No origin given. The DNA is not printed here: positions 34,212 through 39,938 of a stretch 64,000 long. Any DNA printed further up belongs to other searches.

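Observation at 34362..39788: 1808-aa secreted TPR/LysM-like protein with beta-rich C-terminus as candidate polymer export scaffold/porin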

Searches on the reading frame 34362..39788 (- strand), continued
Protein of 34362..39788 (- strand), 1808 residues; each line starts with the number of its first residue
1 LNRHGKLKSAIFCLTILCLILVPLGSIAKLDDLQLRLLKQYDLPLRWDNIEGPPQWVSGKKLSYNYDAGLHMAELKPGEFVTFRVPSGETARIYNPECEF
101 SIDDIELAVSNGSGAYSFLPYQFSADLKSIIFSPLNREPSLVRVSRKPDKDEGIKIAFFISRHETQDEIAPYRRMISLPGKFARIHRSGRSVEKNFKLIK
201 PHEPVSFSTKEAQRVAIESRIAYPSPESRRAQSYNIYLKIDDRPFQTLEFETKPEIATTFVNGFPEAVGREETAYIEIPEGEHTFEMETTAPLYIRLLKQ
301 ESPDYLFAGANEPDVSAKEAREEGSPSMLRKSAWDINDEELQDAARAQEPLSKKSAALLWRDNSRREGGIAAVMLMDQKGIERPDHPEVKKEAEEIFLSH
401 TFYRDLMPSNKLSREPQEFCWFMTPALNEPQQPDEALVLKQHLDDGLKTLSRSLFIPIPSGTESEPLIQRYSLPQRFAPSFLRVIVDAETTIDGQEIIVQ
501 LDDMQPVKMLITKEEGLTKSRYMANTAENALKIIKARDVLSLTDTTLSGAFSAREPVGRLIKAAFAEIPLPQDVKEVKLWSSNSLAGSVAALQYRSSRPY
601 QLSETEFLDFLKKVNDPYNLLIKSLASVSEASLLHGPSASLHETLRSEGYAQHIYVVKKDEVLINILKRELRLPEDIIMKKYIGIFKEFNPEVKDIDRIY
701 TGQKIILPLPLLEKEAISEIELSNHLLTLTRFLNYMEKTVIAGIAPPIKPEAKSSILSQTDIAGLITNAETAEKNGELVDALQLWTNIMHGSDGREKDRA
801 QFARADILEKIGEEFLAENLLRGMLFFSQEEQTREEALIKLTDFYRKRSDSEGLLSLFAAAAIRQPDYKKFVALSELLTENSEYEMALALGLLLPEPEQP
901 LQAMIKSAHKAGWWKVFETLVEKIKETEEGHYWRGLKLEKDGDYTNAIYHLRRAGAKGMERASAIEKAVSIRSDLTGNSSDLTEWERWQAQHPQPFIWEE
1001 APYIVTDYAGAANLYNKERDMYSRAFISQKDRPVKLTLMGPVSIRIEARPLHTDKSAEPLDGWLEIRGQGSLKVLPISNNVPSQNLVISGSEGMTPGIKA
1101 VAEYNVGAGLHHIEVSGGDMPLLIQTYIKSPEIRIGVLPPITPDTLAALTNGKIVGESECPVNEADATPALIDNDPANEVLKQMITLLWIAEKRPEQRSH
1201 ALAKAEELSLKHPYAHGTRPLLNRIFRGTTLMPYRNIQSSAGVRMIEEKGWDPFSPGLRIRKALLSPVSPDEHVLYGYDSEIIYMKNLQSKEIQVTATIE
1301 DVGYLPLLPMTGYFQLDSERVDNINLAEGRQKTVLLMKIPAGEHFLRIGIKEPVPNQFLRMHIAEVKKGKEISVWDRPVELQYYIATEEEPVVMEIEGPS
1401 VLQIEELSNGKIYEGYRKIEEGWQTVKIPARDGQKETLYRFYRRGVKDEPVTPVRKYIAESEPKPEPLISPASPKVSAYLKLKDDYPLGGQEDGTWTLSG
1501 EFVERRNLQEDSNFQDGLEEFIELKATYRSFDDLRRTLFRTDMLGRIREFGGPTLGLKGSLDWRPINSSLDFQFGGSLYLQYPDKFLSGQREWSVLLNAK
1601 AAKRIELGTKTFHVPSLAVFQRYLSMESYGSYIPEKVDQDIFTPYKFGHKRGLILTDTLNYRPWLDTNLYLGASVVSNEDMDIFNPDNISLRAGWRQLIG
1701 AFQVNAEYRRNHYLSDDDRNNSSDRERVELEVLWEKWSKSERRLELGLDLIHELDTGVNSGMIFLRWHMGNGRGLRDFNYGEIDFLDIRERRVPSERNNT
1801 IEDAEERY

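Call 32: find_encoding_contigs(protein=P0003, flank=10000, max_places=1)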
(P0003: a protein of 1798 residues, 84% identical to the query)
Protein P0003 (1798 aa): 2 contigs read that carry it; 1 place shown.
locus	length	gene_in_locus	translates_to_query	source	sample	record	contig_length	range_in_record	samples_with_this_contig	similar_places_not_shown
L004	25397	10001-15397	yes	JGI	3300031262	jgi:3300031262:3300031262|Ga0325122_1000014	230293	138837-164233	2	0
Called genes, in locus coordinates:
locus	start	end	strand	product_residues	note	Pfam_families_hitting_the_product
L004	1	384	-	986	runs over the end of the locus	PF00474:SSF (weak), PF00989:PAS (weak), PF13188:PAS_8 (weak), PF00512:HisKA, PF02518:HATPase_c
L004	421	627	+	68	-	-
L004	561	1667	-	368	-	PF04015:DUF362, PF13237:Fer4_10 (weak), PF12837:Fer4_6 (faint), PF12838:Fer4_7, PF13187:Fer4_9 (weak), PF13484:Fer4_16 (faint), PF00037:Fer4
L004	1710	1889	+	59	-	-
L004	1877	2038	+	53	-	-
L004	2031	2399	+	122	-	PF00072:Response_reg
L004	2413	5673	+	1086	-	PF14102:Caps_synth_CapC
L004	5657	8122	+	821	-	-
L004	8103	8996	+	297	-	-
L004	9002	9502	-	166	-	PF13527:Acetyltransf_9, PF00583:Acetyltransf_1, PF13508:Acetyltransf_7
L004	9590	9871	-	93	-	-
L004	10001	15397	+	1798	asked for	-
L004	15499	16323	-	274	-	-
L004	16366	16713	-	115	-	PF13443:HTH_26 (faint), PF12844:HTH_19 (weak), PF13560:HTH_31, PF01381:HTH_3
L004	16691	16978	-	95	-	PF05973:Gp49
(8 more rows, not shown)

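Call 39: search_protein_families(library=pfam, proteins=[P0008], max_evalue=10)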
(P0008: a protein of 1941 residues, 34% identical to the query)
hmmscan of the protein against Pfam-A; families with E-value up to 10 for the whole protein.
P0008 (1941 aa): 3 families
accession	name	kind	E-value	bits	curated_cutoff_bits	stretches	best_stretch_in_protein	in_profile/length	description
PF00691.25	OmpA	-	2.7e-20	73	27.2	1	547-642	1-98/98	OmpA family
PF22068.2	Androglobin_II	-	0.29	11.5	27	1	278-310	87-119/125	Androglobin, domain II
PF07219.19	HemY_N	-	5.5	7.6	31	1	1041-1069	56-84/107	HemY protein N-terminus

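Call 48: find_encoding_contigs(protein=P0026, flank=10000, max_places=1)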
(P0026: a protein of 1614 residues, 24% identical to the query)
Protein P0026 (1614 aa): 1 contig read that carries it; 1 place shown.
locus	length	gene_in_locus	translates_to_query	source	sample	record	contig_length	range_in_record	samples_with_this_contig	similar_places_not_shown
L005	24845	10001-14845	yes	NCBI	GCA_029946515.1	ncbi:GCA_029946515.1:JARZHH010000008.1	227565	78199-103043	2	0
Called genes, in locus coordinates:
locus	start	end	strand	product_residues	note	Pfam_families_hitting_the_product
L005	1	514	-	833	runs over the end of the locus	-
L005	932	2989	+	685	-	-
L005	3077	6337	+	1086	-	PF14102:Caps_synth_CapC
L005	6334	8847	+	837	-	-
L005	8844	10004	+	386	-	-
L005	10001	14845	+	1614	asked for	-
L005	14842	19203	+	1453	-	-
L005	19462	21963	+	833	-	PF00082:Peptidase_S8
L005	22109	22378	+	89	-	-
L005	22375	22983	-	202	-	-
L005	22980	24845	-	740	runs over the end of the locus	-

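Call 49: find_encoding_contigs(protein=P0021, flank=10000, max_places=1)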
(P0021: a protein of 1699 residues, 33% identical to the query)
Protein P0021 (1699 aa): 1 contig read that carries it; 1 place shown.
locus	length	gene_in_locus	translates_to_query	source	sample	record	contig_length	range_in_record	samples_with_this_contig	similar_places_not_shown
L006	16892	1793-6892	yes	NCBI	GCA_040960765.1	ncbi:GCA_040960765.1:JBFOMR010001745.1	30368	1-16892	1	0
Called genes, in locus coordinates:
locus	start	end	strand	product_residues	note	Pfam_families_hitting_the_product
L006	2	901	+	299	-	?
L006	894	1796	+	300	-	-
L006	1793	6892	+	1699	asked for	-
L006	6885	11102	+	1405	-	PF13646:HEAT_2 (faint)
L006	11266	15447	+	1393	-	PF00069:Pkinase, PF07714:PK_Tyr_Ser-Thr, PF14938:SNAP (faint), PF00515:TPR_1 (faint), PF07719:TPR_2 (faint), PF17874:TPR_MalT (weak), PF13424:TPR_12 (weak), PF17874:TPR_MalT, +3 more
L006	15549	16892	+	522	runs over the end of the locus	-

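Call 72: search_protein_families(library=pfam, alignment_id=A1, max_evalue=0.01)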
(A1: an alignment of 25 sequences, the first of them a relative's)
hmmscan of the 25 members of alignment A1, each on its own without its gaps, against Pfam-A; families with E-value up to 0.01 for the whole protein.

A. member 1, P0001 (1808 aa): 0 families

B. families by the number of members that match (of 25 scanned): 5 families
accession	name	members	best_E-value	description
PF00691.25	OmpA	5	1.3e-21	OmpA family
PF12895.13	ANAPC3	1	0.00021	Anaphase-promoting complex, cyclosome, subunit 3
PF16220.10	DUF4880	1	0.00089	Domain of unknown function (DUF4880)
PF01476.26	LysM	1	0.0023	LysM domain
PF04422.18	FrhB_FdhB_N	1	0.003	Coenzyme F420 hydrogenase/dehydrogenase, beta subunit N-term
